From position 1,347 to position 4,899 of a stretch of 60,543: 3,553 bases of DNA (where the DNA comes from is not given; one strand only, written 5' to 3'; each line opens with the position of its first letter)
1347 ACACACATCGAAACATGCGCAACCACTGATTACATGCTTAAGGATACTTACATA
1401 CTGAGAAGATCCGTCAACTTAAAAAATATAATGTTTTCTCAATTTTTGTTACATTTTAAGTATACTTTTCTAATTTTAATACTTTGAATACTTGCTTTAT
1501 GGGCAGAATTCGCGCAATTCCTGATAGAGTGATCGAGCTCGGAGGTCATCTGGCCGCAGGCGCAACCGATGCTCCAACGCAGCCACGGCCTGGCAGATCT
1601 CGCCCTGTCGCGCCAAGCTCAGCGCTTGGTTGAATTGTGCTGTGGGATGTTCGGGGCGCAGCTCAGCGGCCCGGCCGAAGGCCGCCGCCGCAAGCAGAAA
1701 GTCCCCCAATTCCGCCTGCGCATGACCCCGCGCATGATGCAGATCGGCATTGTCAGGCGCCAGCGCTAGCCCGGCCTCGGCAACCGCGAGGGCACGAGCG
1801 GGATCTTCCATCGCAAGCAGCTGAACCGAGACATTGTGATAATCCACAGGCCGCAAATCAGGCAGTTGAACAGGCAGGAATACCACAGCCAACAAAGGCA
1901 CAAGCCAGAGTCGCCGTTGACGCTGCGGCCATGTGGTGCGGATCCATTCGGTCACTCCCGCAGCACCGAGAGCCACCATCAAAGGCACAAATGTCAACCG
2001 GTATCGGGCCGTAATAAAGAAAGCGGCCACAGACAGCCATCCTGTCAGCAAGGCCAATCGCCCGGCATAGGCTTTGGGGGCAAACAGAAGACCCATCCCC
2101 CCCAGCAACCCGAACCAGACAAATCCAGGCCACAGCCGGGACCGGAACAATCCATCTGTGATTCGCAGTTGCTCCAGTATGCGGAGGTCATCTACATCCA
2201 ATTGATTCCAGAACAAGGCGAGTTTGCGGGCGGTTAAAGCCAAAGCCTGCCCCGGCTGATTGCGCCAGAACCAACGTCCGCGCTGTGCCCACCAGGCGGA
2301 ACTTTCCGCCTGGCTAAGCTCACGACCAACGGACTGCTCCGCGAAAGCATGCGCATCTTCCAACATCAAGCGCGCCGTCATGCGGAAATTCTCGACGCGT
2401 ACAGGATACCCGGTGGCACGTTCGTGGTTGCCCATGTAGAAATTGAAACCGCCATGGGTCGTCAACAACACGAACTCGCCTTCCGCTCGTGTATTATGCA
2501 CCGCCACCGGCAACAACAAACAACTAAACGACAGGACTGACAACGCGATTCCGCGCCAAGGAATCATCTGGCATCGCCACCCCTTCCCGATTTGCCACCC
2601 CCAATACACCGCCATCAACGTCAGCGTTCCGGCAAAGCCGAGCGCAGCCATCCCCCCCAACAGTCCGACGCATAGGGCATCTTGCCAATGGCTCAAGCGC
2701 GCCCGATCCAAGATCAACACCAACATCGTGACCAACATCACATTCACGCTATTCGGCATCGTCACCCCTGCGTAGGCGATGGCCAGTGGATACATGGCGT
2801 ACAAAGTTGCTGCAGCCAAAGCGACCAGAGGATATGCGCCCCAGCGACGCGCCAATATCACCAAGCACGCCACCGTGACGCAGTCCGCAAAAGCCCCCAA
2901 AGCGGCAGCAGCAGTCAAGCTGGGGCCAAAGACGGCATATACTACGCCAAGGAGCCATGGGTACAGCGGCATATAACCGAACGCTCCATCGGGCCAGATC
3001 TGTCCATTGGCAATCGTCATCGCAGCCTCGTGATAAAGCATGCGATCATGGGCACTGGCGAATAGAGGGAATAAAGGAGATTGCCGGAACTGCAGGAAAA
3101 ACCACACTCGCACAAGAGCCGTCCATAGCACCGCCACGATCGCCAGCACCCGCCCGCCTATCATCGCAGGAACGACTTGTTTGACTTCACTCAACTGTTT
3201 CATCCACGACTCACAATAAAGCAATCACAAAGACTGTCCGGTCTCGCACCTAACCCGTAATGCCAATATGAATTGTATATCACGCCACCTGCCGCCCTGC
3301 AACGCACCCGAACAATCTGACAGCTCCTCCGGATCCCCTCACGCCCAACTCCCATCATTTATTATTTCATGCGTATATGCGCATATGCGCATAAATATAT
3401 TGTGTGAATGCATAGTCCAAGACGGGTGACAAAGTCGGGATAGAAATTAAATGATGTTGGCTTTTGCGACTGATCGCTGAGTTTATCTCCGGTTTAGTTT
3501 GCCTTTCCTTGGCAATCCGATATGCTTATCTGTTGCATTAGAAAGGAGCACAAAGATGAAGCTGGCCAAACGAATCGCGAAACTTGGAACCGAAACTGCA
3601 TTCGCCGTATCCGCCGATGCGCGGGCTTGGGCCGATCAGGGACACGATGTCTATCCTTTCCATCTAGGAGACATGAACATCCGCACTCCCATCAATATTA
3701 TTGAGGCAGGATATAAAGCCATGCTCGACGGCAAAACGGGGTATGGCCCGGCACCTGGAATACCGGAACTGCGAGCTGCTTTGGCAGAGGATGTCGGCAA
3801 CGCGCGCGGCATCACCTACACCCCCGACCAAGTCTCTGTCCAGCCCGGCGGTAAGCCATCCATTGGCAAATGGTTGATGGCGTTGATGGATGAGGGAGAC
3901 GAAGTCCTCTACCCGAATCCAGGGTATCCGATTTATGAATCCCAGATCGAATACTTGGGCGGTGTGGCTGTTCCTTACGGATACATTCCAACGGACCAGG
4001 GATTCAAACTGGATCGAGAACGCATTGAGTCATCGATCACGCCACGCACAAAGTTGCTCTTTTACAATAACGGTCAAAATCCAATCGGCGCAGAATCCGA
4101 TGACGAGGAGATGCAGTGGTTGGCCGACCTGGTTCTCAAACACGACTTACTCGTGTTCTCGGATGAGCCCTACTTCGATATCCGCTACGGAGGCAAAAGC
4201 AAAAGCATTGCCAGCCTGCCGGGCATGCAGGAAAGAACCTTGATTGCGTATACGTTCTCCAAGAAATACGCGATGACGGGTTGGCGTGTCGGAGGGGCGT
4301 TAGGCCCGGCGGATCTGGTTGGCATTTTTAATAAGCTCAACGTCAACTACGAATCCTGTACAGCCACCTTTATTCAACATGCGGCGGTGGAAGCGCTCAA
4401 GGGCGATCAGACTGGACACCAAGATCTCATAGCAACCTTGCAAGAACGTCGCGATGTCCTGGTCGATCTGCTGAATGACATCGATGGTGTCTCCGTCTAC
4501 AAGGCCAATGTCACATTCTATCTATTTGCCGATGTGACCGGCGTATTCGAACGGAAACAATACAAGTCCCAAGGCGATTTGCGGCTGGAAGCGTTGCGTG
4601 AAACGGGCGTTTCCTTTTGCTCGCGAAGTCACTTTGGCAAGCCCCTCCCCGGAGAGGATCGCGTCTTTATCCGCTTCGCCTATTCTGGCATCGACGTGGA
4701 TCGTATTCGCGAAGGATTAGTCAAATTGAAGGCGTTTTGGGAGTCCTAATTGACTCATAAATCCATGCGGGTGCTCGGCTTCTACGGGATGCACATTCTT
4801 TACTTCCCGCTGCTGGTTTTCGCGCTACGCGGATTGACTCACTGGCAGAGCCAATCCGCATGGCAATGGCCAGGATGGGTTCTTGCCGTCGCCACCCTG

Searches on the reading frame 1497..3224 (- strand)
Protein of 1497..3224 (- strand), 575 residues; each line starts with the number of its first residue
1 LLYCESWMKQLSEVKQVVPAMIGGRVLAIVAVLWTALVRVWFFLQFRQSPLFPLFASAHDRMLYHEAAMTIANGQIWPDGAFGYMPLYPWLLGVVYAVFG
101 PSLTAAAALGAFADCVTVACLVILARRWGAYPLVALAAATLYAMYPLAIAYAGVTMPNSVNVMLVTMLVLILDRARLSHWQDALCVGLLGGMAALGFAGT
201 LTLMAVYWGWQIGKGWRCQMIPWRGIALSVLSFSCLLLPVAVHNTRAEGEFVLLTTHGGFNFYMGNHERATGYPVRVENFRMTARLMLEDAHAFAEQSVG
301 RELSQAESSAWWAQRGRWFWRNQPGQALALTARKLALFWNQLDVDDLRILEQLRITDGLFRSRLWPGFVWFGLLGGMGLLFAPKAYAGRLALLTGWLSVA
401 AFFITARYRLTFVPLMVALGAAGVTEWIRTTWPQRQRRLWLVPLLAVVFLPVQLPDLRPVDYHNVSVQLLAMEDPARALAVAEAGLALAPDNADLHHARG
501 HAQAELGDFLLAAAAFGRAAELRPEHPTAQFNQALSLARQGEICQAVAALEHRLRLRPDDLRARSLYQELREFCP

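Call 26: search_protein_families(library=pfam, proteins=[window:1497-3224:-])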
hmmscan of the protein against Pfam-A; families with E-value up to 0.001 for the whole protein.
window:1497-3224:- (575 aa): 9 families
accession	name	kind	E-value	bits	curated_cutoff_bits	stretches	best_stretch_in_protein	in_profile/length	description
PF13371.12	TPR_9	-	6.5e-08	32.9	35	1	471-529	7-65/73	Tetratricopeptide repeat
PF07719.23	TPR_2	-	8.4e-07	29.1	27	0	493-526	1-34/34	Tetratricopeptide repeat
PF13432.12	TPR_16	-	2.7e-06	28.2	32.7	1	498-551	2-55/65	Tetratricopeptide repeat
PF13414.12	TPR_11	-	8.4e-06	25.8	26.8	0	485-507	20-42/42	TPR repeat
PF13231.12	PMT_2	-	6.7e-05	23.6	26.1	1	86-235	4-156/160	Dolichyl-phosphate-mannose-protein mannosyltransferase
PF14559.12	TPR_19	-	0.0003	21.5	25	0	505-569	3-67/68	Tetratricopeptide repeat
PF13431.12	TPR_17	-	0.0005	20.6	24.4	0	483-509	3-29/34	Tetratricopeptide repeat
PF13181.12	TPR_8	-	0.00053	20.4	25.7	0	493-526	1-34/34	Tetratricopeptide repeat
PF23914.1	TPR_CcmH_CycH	-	0.00098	19.4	42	0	486-567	43-127/158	Cytochrome c-type biogenesis protein H TPR domain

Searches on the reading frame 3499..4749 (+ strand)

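Call 26: search_protein_families(library=pfam, proteins=[window:3499-4749:+])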
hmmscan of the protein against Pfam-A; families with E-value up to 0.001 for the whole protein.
window:3499-4749:+ (416 aa): 1 family
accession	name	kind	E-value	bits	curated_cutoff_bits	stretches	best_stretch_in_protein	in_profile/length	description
PF00155.27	Aminotran_1_2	-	1.4e-48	166.4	19.7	1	60-406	16-357/361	Aminotransferase class I and II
